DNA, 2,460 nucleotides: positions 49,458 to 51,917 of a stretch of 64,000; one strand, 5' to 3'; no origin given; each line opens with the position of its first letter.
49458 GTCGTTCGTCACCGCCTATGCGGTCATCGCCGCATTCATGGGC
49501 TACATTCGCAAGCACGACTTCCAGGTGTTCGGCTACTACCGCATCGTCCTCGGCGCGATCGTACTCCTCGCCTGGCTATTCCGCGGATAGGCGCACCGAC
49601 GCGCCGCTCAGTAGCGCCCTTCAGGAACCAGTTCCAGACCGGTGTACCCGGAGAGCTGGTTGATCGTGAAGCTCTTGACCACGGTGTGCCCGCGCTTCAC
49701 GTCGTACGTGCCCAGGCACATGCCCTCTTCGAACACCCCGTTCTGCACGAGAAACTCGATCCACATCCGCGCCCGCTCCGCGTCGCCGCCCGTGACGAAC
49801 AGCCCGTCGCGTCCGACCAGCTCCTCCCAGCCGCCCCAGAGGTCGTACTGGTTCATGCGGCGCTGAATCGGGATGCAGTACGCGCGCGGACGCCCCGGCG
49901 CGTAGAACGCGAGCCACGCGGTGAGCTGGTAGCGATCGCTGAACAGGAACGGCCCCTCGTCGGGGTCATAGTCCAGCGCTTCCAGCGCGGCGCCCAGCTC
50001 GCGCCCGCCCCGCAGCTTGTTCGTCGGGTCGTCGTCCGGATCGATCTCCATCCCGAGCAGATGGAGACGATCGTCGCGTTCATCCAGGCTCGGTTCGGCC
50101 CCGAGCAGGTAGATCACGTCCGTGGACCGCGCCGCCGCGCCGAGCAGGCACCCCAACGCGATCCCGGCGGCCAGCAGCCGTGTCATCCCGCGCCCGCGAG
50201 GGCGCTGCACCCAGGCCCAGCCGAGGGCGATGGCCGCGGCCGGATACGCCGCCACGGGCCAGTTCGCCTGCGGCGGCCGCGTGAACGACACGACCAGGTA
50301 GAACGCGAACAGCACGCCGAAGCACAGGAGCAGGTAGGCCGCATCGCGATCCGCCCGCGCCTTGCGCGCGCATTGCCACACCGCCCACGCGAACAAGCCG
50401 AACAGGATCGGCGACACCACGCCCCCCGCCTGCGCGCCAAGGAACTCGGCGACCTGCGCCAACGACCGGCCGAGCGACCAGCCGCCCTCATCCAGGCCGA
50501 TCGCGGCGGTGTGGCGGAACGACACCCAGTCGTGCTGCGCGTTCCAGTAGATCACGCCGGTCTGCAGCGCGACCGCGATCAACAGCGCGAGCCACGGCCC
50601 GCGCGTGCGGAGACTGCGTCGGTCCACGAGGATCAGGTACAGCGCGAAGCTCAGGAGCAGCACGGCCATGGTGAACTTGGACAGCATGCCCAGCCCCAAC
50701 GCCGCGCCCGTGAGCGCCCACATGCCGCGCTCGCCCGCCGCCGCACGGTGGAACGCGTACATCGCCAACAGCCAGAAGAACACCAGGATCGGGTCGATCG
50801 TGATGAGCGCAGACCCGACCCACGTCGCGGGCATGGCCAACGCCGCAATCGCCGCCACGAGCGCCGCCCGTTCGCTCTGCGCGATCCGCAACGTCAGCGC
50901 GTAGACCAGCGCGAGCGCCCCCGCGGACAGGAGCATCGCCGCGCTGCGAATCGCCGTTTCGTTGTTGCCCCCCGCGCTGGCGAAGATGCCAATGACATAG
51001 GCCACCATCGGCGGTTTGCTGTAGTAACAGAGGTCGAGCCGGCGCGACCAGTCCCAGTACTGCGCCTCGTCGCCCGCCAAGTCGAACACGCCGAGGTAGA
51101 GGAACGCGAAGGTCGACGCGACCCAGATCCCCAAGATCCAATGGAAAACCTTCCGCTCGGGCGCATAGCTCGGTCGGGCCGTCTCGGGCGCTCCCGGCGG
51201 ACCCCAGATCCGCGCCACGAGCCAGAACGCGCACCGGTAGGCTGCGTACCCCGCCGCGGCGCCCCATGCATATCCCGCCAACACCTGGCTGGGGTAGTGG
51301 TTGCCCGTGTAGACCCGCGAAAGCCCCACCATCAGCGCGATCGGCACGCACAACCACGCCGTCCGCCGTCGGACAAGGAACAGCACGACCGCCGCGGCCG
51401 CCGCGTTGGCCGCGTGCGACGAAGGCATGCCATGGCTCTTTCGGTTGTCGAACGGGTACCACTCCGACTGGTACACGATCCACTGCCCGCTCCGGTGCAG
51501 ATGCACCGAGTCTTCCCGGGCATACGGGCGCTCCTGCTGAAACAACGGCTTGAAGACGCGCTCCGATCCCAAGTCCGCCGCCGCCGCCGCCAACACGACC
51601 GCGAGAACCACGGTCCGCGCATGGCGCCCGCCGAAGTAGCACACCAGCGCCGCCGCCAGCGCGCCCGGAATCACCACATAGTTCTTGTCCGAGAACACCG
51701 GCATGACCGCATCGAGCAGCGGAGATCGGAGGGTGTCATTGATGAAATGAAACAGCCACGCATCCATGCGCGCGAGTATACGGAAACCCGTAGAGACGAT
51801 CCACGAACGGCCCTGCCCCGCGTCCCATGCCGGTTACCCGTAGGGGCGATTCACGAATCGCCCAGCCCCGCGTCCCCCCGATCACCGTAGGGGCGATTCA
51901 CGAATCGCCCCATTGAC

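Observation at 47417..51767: Envelope glycosylation cluster: response regulator, GT2 polyprenyl-P-sugar synthase, UppP and an unusual PAP2-ArnT/PMT-like fusion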

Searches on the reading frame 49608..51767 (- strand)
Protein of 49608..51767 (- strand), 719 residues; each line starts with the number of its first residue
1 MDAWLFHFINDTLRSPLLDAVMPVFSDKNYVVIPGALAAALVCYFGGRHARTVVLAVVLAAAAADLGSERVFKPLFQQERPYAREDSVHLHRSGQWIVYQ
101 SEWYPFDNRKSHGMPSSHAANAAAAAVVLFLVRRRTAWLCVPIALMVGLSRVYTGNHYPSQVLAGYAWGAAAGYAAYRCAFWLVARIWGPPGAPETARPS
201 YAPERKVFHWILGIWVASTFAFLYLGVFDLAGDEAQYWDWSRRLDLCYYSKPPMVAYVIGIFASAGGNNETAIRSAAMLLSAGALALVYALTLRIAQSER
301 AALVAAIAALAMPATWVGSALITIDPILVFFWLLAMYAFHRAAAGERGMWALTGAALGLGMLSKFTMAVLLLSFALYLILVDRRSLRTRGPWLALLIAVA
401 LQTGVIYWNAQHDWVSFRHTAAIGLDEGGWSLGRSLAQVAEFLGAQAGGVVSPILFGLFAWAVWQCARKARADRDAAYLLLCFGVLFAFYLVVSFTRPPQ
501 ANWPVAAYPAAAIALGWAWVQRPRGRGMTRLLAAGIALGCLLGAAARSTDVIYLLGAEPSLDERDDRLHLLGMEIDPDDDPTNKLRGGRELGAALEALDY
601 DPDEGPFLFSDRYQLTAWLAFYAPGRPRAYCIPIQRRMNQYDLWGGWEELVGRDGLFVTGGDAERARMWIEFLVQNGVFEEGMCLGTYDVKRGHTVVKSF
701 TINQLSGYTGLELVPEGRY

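Call 3: search_protein_families(library=pfam, proteins=[window:49608-51767:-], max_evalue=0.01)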
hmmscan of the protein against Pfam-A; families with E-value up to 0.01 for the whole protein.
window:49608-51767:- (719 aa): 4 families
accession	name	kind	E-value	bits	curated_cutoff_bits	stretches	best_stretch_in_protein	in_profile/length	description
PF13231.12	PMT_2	-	9.2e-31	107.6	26.1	1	250-408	1-160/160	Dolichyl-phosphate-mannose-protein mannosyltransferase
PF01569.27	PAP2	-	1.3e-19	70.7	27.2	1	57-182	5-127/130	PAP2 superfamily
PF02366.24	PMT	-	1.5e-13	51.4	22.7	1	248-380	58-198/245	Dolichyl-phosphate-mannose-protein mannosyltransferase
PF14378.12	PAP2_3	-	1.4e-07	32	27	1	111-173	124-188/190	PAP2 superfamily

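Call 4: search_protein_families(library=ncbifam, proteins=[window:49608-51767:-], max_evalue=0.01)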
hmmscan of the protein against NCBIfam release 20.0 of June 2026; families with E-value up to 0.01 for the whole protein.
window:49608-51767:- (719 aa): 4 families
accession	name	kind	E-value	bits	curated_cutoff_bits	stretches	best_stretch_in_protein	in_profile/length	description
NF047884.1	UdeprDiPSep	equivalog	2.9e-10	40.4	250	1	3-174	27-181/188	undecaprenyl-diphosphatase SepP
NF009784.2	PRK13279.1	equivalog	2.2e-09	36.5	567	1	240-401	50-218/539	lipid IV(A) 4-amino-4-deoxy-L-arabinosyltransferase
NF007159.0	PRK09597.1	equivalog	0.00037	20.2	177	1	110-169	117-177/191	lipid A 1-phosphatase LpxE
NF046093.1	AZOBR_p60025_fam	subfamily_domain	0.0023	17.2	150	1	253-397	95-228/232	AZOBR_p60025 family cell surface glycopolymer formation protein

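Call 5: find_homologous_proteins(query=window:49608-51767:-, max_evalue=0.00001)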
Query window:49608-51767:- (719 aa): 101 proteins with E <= 0.00001 among 8000 candidates.
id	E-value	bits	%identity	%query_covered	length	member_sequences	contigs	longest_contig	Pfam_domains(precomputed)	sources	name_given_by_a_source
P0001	0.0e+0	1536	93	100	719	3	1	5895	PF02366.25,PF01569.28,PF14378.13,PF13231.13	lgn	-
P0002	3.1e-291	986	59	100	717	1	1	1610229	PF02366.25,PF01569.28,PF13231.13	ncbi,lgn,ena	-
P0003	2.3e-275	934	58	100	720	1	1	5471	PF02366.25,PF01569.28,PF14378.13,PF13231.13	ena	-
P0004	2.4e-270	917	57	99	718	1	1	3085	PF02366.25,PF01569.28,PF13231.13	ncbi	-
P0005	1.1e-268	911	59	100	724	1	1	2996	PF02366.25,PF01569.28,PF14378.13,PF13231.13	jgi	jgi:membrane-associated phospholipid phosphatase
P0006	1.3e-268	911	58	100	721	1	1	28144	PF02366.25,PF01569.28,PF14378.13,PF13231.13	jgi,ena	-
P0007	1.7e-268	911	59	99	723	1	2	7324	PF02366.25,PF01569.28,PF13231.13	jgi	-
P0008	1.2e-265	901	59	100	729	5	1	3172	PF09594.17,PF02366.25,PF01569.28,PF14378.13,PF13231.13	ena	-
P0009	4.1e-265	900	57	100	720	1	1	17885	PF02366.25,PF01569.28,PF14378.13,PF13231.13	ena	-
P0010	1.7e-263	894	57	99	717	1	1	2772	PF02366.25,PF01569.28,PF14378.13,PF13231.13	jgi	-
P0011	6.7e-262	889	56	100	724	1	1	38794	PF02366.25,PF01569.28,PF13231.13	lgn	-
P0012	1.9e-261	888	57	99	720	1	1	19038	PF02366.25,PF01569.28,PF14378.13,PF13231.13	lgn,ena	-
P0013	8.5e-261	885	58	99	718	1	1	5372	PF02366.25,PF01569.28,PF14378.13,PF13231.13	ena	-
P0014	1.2e-259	882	57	99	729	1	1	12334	PF02366.25,PF01569.28,PF13231.13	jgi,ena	-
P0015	5.1e-258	876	57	99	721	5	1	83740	PF02366.25,PF01569.28,PF14378.13,PF13231.13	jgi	-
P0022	4.7e-254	863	55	99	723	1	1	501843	PF02366.25,PF01569.28,PF13231.13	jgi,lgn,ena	-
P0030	1.8e-247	841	54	100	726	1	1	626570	PF02366.25,PF01569.28,PF14378.13,PF13231.13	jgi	jgi:membrane-associated phospholipid phosphatase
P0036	5.0e-241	820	52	99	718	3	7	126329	PF02366.25,PF01569.28,PF14378.13,PF13231.13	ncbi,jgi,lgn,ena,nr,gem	ncbi:MAG TPA: glycosyltransferase family 39 protein [Candidatus Hydrogenedentes bacterium]|nr:glycos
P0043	1.0e-235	803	53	99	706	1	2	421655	PF02366.25,PF01569.28,PF13231.13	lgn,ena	-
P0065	4.6e-195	668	48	100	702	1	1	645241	PF02366.25,PF01569.28,PF14378.13,PF13231.13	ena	-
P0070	1.9e-147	511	56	36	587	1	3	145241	PF02366.25,PF13231.13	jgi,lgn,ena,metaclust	metaclust:\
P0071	1.1e-143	498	46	71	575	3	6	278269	PF02366.25,PF13231.13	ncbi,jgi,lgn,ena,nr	ncbi:MAG TPA: glycosyltransferase family 39 protein [Candidatus Hydrogenedentes bacterium]|nr:glycos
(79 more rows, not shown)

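Call 10: find_encoding_contigs(protein=P0002, flank=8000, max_places=2)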
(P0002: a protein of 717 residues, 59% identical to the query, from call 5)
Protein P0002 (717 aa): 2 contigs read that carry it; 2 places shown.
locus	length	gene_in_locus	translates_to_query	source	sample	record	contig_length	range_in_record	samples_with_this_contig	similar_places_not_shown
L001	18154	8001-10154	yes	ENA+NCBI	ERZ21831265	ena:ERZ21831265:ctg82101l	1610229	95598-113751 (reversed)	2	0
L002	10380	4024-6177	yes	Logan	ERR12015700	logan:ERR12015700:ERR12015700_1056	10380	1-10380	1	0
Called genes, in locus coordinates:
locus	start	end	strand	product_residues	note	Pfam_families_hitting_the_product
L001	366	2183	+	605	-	PF07881:Fucose_iso_N1, PF07882:Fucose_iso_N2, PF02952:Fucose_iso_C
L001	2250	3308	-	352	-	PF07963:N_methyl, PF07596:SBP_bac_10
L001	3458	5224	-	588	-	PF00989:PAS (weak), PF08448:PAS_4, PF13426:PAS_9 (weak), PF00512:HisKA, PF13581:HATPase_c_2 (weak), PF02518:HATPase_c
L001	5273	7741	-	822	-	PF02369:Big_1 (faint), PF02690:Na_Pi_cotrans, PF01895:PhoU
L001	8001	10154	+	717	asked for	PF01569:PAP2, PF02366:PMT, PF13231:PMT_2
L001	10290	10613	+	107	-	-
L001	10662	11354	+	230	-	PF01844:HNH, PF13395:HNH_4, PF14279:HNH_5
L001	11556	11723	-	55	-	PF02069:Metallothio_Pro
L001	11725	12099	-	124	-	PF01022:HTH_5, PF12840:HTH_20 (weak)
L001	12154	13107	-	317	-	PF13103:TonB_2 (weak)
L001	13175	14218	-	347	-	PF01408:GFO_IDH_MocA, PF22725:GFO_IDH_MocA_C3, PF02894:GFO_IDH_MocA_C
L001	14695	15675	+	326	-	PF28597:T2SSF_N, PF22478:DUF6982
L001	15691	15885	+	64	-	-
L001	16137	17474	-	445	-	-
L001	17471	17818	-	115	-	PF20586:DUF6788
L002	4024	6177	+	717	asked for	PF01569:PAP2, PF02366:PMT, PF13231:PMT_2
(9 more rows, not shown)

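Call 11: find_encoding_contigs(protein=P0065, flank=8000, max_places=2)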
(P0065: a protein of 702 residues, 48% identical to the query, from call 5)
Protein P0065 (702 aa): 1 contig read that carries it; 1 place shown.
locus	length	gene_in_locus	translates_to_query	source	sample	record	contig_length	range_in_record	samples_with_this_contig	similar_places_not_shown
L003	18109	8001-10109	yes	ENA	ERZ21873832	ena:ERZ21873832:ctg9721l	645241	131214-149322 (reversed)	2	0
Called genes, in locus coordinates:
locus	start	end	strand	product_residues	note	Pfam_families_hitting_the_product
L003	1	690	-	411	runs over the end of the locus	-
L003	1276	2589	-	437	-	PF01408:GFO_IDH_MocA, PF19051:GFO_IDH_MocA_C2, PF22725:GFO_IDH_MocA_C3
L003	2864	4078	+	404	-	PF07690:MFS_1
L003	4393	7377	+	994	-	PF08126:Propeptide_C25 (weak), PF01364:Peptidase_C25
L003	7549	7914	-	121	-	PF00472:RF-1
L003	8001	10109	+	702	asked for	PF14378:PAP2_3 (weak), PF01569:PAP2, PF02366:PMT, PF13231:PMT_2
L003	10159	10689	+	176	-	-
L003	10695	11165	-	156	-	PF05099:TerB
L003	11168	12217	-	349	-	PF13185:GAF_2 (faint), PF01590:GAF (weak), PF13492:GAF_3, PF00990:GGDEF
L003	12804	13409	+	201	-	PF02142:MGS, PF01808:AICARFT_IMPCHas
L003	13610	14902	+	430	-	PF02844:GARS_N, PF01071:GARS_A, PF02786:CPSase_L_D2 (weak), PF02222:ATP-grasp (weak), PF02843:GARS_C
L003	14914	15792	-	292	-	PF13472:Lipase_GDSL_2 (weak), PF00657:Lipase_GDSL (weak)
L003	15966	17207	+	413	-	PF13692:Glyco_trans_1_4, PF13524:Glyco_trans_1_2 (weak)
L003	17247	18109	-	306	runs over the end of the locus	PF00072:Response_reg, PF00990:GGDEF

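Call 13: find_related_loci(query=A1, collection=genome_contigs, flank=10000)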
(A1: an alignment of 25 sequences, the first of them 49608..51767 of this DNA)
Query A1 (719 aa) in genome_contigs; peptide patterns used: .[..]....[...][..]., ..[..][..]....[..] (x = any residue, [..] = any of these).
600 stretches matched a pattern (row limit reached: there are more); 593 encode a relative of the query (tblastn E <= 1e-3); the best 80 are kept; 80 distinct loci.
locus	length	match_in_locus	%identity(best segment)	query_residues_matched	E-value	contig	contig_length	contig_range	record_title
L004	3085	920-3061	57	5-719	0e+0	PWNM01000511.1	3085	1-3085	MAG: Candidatus Hydrogenedentota bacterium isolate CSSed10_315 CS-Sed10-C127279, whole genome shotgun sequence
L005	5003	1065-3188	54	1-716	0e+0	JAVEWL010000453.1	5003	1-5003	MAG: FCB group bacterium isolate BF4_144 NODE_61358_length_5003_cov_3.347621_Biofilm4, whole genome shotgun sequence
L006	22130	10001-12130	56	1-716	0e+0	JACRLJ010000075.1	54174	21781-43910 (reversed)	MAG: Candidatus Hydrogenedentota bacterium isolate NC_groundwater_1878_Pr3_B-0.1um_59_9 SR2-18-B1_coassembly_153301, who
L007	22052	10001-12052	32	1-719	3e-88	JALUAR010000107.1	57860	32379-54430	MAG: Thermodesulfovibrio sp. isolate S141_metabat2_scaf2bin.236 S141_NODE_270_length_57860_cov_1.689242, whole genome sh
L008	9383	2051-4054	31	1-717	1e-87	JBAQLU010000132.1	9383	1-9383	MAG: Thermodesulfovibrionales bacterium isolate MFD12052_ilm_asm_bin4 k127_31567, whole genome shotgun sequence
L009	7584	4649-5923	38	222-659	4e-73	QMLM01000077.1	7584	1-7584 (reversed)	MAG: Deltaproteobacteria bacterium isolate B11_G15 B11_Guay15_scaffold_03388, whole genome shotgun sequence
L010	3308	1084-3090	30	1-670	2e-70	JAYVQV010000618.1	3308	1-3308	MAG: Limisphaerales bacterium isolate GL72_UP_metabinner_105_sub GL72_UP_metabinner_105_sub_617, whole genome shotgun se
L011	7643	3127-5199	29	1-658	8e-70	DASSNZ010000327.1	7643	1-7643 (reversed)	MAG TPA_asm: Verrucomicrobiia bacterium isolate SMAG_U1239 k141_1855817, whole genome shotgun sequence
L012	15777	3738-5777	30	1-669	8e-69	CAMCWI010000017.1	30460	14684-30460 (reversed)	MAG: Akkermansia muciniphila isolate MH-08apr19-10 genome assembly, contig: MH-08apr19-C3348, whole genome shotgun seque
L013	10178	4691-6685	31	1-658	1e-67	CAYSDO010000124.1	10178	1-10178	MAG TPA_asm: uncultured Bifidobacterium sp. isolate binchicken_co118_346 genome assembly, contig: NODE_7748_length_10178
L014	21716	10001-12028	29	1-662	8e-68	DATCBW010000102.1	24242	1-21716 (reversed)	MAG TPA_asm: Verrucomicrobiia bacterium isolate SMAG_U7683 k141_112929, whole genome shotgun sequence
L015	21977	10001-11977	31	1-641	6e-67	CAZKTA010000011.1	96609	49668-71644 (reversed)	MAG TPA_asm: uncultured Verrucomicrobiota bacterium isolate binchicken_co40_24 genome assembly, contig: NODE_263_length_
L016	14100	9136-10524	34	218-710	3e-66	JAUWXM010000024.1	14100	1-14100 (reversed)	MAG: bacterium isolate CSMAG_2684 CSMAG_2684_k141_2890954_length_14100_cov_10.5547, whole genome shotgun sequence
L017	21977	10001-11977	32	1-644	3e-66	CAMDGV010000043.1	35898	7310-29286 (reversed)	MAG: Akkermansia muciniphila isolate MsH-30apr19-79 genome assembly, contig: MsH-30apr19-C1711, whole genome shotgun seq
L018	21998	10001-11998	30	1-655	8e-66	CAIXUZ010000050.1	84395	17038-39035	MAG: uncultured Verrucomicrobia subdivision 3 bacterium isolate MJ-time_bin-1719 genome assembly, contig: bin-1719:50/82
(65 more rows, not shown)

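Call 16: find_related_loci(query=window:49608-51767:-, collection=metagenome_contigs, flank=10000)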
Query window:49608-51767:- (719 aa) in metagenome_contigs; peptide patterns used: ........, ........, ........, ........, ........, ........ (x = any residue, [..] = any of these).
159 stretches matched a pattern; 117 encode a relative of the query (tblastn E <= 1e-3); the best 80 are kept; 80 distinct loci.
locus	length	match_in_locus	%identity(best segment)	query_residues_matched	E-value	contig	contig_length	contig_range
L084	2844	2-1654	57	167-719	0e+0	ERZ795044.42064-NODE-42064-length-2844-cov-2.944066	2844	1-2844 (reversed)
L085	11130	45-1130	56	338-716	5e-131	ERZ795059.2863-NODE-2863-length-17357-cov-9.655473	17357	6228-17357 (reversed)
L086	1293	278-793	87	548-719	1e-104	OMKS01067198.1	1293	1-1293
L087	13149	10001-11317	41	222-664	1e-71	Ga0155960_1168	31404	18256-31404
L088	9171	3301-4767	38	222-710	2e-71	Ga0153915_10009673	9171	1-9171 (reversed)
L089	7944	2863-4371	40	212-710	4e-71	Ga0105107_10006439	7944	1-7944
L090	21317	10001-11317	41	222-664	1e-70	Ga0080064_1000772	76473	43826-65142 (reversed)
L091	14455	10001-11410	39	190-662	5e-70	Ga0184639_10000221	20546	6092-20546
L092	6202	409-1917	40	212-710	6e-70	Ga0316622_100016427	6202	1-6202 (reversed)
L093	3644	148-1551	40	196-664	2e-69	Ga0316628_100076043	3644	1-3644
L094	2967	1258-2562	42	226-664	3e-70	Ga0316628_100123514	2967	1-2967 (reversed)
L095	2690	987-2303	40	222-664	2e-70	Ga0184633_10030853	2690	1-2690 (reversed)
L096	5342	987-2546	39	194-710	1e-69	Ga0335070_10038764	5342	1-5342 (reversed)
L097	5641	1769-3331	38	192-710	9e-69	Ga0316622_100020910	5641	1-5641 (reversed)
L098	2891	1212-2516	41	226-664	2e-68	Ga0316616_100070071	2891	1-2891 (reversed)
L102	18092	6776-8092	41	222-664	3e-66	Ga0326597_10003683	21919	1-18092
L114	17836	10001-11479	37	222-716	1e-62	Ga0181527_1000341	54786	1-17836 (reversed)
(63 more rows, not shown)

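Call 17: search_solved_structures(query=window:49608-51767:-, max_evalue=0.01, show_alignments=3)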
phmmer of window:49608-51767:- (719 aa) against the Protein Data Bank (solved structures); distinct sequences matched with E-value up to 0.01: 1.
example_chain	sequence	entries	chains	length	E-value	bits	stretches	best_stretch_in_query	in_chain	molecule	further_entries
5jki_A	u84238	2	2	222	0.00025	22.5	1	96-170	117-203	Putative lipid phosphate phosphatase YodM | Phosphatidylglycerophosphatase B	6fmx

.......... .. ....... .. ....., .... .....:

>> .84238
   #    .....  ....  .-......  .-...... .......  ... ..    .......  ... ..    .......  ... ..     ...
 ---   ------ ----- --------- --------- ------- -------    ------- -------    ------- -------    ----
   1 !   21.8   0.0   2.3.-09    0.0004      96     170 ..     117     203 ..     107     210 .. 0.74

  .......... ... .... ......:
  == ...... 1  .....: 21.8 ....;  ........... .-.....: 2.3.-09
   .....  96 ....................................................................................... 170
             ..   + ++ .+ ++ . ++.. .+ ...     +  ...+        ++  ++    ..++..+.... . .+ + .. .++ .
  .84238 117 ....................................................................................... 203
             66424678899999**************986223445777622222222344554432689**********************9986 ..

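Call 18: find_encoding_contigs(protein=P0001, flank=10000, max_places=2)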
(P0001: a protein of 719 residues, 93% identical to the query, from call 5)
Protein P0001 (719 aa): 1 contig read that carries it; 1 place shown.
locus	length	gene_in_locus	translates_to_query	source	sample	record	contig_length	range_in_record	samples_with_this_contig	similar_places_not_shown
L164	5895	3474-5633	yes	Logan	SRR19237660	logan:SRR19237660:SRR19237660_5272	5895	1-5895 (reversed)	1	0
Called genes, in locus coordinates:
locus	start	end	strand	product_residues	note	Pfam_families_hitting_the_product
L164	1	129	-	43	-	?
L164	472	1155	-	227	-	PF00578:AhpC-TSA, PF08534:Redoxin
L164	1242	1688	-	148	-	PF02635:DsrE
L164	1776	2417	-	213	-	PF03358:FMN_red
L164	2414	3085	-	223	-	PF00440:TetR_N, PF16925:TetR_C_13, PF21993:TetR_C_13_2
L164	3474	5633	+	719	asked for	PF01569:PAP2, PF14378:PAP2_3 (weak), PF02366:PMT, PF13231:PMT_2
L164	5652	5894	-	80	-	?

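Call 19: find_encoding_contigs(protein=P0022, flank=6000, max_places=1)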
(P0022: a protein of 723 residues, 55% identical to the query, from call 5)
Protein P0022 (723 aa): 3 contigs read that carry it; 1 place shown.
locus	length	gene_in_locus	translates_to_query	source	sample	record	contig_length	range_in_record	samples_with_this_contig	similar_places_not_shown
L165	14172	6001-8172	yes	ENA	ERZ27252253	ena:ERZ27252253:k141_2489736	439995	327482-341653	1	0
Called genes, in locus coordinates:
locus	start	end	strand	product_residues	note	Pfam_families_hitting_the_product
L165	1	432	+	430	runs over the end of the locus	PF25917:BSH_RND, PF25984:BSH_YknX (weak), PF25881:HH_YBHG, PF25919:BSH_CusB, PF25954:Beta-barrel_RND_2 (weak), PF25967:RND-MFP_C (weak), PF25989:YknX_C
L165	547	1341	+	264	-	PF00535:Glycos_transf_2, PF10111:Glyco_tranf_2_2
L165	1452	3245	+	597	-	PF02366:PMT, PF13231:PMT_2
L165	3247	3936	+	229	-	PF07578:LAB_N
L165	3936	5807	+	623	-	PF02366:PMT, PF13231:PMT_2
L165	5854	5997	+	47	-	-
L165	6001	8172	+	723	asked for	PF01569:PAP2, PF02366:PMT, PF13231:PMT_2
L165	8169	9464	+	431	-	PF07690:MFS_1, PF12832:MFS_1_like, PF07690:MFS_1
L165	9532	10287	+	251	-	PF11396:PepSY_like (faint)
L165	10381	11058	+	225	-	PF00072:Response_reg, PF00486:Trans_reg_C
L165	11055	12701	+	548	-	PF08521:2CSK_N (faint), PF00512:HisKA, PF02518:HATPase_c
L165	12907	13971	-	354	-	PF13683:rve_3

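Call 20: find_encoding_contigs(protein=P0030, flank=6000, max_places=1)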
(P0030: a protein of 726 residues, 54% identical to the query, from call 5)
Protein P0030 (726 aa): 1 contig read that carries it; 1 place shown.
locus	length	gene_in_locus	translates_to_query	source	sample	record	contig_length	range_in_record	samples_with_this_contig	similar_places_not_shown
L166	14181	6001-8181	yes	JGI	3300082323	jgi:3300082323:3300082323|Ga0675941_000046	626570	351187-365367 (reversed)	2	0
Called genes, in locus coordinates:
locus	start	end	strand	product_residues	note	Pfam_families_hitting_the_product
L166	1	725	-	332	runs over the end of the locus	-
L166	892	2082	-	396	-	PF01208:URO-D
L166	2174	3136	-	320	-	PF01261:AP_endonuc_2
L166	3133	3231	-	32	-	-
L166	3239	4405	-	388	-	PF01408:GFO_IDH_MocA, PF02894:GFO_IDH_MocA_C, PF22725:GFO_IDH_MocA_C3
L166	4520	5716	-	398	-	-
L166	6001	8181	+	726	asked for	PF14378:PAP2_3 (weak), PF01569:PAP2, PF02366:PMT (weak), PF13231:PMT_2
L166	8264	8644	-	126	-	PF04545:Sigma70_r4, PF08281:Sigma70_r4_2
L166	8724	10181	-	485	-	PF13646:HEAT_2 (faint)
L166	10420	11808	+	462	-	-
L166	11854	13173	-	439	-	PF00801:PKD, PF18911:PKD_4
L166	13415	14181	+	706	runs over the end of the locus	-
